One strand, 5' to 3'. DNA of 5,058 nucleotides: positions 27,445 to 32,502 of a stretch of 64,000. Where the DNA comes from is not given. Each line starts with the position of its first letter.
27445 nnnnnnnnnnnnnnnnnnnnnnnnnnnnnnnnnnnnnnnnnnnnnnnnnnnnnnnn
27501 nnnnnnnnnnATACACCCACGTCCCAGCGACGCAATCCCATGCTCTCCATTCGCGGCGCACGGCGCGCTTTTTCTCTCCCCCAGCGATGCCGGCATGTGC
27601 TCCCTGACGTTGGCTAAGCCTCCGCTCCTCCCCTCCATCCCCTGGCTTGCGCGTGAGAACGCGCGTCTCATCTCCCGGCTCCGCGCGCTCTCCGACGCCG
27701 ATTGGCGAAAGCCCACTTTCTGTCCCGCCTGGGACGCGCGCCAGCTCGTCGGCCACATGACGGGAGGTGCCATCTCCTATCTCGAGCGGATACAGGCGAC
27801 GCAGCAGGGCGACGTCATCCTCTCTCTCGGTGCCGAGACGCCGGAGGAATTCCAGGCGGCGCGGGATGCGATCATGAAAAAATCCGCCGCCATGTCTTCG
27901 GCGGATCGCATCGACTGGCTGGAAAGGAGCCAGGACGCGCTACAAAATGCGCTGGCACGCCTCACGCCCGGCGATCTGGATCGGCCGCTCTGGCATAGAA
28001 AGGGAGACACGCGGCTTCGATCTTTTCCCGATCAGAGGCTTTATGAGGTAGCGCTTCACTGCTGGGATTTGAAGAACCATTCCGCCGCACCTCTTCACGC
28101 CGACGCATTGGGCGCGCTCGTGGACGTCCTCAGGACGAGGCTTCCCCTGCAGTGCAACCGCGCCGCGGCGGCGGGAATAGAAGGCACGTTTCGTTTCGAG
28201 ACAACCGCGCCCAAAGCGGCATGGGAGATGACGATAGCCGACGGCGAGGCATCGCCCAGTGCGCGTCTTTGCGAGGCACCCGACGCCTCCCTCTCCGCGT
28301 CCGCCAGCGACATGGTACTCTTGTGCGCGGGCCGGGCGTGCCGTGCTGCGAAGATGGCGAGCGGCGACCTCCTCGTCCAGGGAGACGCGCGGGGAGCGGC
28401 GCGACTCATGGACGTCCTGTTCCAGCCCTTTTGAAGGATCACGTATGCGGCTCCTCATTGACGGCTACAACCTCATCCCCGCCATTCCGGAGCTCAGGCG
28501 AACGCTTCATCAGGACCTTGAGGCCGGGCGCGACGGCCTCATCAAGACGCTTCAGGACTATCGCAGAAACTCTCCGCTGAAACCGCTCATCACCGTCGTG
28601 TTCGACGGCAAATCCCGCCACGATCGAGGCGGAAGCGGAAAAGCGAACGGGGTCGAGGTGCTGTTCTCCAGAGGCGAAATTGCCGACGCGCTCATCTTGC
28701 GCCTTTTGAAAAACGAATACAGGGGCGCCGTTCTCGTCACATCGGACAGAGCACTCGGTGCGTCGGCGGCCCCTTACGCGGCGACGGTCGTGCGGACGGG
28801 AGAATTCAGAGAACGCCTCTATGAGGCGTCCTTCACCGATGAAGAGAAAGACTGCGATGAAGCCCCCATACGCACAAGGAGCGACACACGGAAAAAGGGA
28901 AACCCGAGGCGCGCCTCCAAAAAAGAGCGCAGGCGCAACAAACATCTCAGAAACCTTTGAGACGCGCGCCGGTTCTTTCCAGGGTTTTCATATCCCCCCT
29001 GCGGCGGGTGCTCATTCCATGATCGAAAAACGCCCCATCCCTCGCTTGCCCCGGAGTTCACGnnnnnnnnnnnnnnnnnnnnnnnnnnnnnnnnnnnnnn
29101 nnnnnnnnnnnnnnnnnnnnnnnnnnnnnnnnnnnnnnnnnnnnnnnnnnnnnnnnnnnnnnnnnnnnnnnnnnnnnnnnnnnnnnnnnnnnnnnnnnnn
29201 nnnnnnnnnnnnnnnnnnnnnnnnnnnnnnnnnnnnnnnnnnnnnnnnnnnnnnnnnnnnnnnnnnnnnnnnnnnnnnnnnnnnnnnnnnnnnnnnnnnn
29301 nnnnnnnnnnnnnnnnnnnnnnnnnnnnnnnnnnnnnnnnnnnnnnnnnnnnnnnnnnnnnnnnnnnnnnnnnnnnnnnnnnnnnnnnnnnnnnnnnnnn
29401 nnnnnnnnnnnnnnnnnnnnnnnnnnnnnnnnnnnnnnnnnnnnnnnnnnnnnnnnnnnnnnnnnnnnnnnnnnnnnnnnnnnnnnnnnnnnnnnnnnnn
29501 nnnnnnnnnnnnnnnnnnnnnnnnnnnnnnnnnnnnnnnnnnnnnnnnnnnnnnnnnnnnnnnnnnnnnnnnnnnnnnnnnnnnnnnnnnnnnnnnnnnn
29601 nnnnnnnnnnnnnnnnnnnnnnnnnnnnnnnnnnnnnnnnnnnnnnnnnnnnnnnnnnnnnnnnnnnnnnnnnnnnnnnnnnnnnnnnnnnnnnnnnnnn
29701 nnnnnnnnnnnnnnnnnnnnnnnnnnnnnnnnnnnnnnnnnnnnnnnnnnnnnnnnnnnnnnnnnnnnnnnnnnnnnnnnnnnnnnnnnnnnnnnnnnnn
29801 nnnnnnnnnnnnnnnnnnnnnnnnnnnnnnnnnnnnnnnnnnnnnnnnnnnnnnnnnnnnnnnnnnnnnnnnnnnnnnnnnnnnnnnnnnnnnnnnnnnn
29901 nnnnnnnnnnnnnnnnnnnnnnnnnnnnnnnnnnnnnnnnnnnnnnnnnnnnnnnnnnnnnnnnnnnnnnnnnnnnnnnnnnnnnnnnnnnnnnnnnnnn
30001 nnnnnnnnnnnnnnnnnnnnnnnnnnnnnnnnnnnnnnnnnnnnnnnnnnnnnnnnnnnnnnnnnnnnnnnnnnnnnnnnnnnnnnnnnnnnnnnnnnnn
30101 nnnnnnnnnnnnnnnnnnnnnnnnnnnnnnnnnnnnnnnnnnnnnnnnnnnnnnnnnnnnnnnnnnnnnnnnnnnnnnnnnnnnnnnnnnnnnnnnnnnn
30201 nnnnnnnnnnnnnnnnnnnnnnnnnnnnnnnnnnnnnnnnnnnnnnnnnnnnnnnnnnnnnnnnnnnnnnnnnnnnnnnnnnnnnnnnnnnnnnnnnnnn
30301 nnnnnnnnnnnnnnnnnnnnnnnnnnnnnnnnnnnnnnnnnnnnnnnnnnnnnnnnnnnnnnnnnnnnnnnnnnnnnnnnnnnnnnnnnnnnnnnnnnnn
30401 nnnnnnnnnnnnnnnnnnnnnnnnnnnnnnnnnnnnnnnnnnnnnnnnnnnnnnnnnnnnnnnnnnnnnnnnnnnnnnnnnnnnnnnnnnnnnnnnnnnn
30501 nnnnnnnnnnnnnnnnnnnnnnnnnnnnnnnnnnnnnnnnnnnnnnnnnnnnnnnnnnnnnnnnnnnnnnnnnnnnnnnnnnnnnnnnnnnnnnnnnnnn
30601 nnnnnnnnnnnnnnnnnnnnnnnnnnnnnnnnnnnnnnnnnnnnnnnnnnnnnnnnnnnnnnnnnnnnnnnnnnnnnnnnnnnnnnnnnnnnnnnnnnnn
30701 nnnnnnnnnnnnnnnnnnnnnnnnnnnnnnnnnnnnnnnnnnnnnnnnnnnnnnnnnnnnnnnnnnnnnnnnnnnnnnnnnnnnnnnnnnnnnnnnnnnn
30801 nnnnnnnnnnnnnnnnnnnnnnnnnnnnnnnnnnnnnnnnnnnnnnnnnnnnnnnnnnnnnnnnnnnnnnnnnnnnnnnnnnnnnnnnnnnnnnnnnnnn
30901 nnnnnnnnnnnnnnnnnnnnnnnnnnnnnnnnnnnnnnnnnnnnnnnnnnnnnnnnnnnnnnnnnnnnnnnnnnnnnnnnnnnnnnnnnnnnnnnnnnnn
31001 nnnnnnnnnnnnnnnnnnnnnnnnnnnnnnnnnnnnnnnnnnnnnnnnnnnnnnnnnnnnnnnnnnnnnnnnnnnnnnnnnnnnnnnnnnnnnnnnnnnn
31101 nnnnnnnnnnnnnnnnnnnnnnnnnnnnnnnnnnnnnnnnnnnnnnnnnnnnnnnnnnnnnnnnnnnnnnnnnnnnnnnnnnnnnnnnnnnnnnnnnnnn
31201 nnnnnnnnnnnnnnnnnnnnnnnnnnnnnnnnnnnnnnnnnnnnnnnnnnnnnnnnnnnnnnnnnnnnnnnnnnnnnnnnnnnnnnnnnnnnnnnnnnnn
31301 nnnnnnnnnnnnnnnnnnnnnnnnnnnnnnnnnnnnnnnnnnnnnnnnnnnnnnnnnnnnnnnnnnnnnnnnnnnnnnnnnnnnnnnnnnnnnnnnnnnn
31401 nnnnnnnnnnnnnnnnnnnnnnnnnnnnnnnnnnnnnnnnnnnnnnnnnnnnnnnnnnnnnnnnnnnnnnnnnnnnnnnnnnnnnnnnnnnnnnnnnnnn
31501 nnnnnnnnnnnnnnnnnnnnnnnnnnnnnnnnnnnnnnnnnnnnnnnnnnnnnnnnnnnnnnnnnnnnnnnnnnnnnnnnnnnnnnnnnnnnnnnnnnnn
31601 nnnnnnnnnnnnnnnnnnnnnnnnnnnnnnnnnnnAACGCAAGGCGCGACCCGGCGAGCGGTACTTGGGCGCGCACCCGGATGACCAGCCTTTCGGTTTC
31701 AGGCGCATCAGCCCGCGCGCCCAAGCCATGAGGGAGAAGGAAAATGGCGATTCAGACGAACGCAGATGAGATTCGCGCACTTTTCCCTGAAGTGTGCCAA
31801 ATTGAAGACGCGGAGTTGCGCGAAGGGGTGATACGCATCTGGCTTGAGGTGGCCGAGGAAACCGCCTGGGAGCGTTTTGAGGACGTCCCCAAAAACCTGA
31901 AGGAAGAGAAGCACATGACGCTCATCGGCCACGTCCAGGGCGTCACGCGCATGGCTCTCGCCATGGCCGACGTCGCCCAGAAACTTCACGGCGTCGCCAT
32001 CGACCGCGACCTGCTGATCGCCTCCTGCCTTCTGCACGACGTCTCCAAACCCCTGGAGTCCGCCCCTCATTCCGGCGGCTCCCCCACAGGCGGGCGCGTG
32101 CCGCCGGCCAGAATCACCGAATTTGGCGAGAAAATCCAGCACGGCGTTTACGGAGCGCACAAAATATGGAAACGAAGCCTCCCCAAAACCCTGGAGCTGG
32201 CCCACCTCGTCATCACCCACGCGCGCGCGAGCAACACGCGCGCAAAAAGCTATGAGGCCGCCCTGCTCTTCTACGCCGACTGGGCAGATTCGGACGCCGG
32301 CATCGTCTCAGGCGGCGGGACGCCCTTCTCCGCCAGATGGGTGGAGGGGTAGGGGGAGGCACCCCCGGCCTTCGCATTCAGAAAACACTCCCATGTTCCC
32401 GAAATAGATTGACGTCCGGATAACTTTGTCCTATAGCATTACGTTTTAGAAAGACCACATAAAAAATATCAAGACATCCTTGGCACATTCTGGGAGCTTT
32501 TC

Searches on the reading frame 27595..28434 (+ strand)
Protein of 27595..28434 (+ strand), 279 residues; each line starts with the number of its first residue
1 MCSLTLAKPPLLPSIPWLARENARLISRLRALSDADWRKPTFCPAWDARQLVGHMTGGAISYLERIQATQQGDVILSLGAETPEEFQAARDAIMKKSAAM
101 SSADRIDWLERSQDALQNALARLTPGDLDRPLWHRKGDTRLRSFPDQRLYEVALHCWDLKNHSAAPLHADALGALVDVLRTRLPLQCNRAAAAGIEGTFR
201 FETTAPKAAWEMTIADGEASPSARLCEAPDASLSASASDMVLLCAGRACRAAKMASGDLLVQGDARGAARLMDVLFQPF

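Call 24: search_protein_families(library=pfam, proteins=[window:27595-28434:+], max_evalue=0.00001)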
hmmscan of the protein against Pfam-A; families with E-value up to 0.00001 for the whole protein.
window:27595-28434:+ (279 aa): 3 families
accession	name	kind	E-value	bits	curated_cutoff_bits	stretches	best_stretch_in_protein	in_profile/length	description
PF11716.13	MDMPI_N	-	1.6e-17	65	24.2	1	19-159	2-139/140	Mycothiol maleylpyruvate isomerase N-terminal domain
PF12867.12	DinB_2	-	1.5e-10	42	24.8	1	20-140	4-109/128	DinB superfamily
PF02036.22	SCP2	-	3.5e-09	37.4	21.3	1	188-275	12-100/101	SCP-2 sterol transfer family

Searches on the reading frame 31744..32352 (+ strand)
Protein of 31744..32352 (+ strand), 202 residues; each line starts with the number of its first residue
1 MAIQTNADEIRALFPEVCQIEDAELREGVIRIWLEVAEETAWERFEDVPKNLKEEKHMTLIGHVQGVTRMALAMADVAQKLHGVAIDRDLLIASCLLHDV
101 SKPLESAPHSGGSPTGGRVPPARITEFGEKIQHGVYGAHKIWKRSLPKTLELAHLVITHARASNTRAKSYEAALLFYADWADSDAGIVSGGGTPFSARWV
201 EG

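Call 25: search_protein_families(library=pfam, proteins=[window:31744-32352:+], max_evalue=0.00001)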
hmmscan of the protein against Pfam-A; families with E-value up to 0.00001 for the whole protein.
window:31744-32352:+ (202 aa): 1 family
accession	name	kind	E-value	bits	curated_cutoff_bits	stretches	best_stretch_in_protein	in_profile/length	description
PF01966.28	HD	-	5.4e-09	36.8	22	1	61-182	2-114/116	HD domain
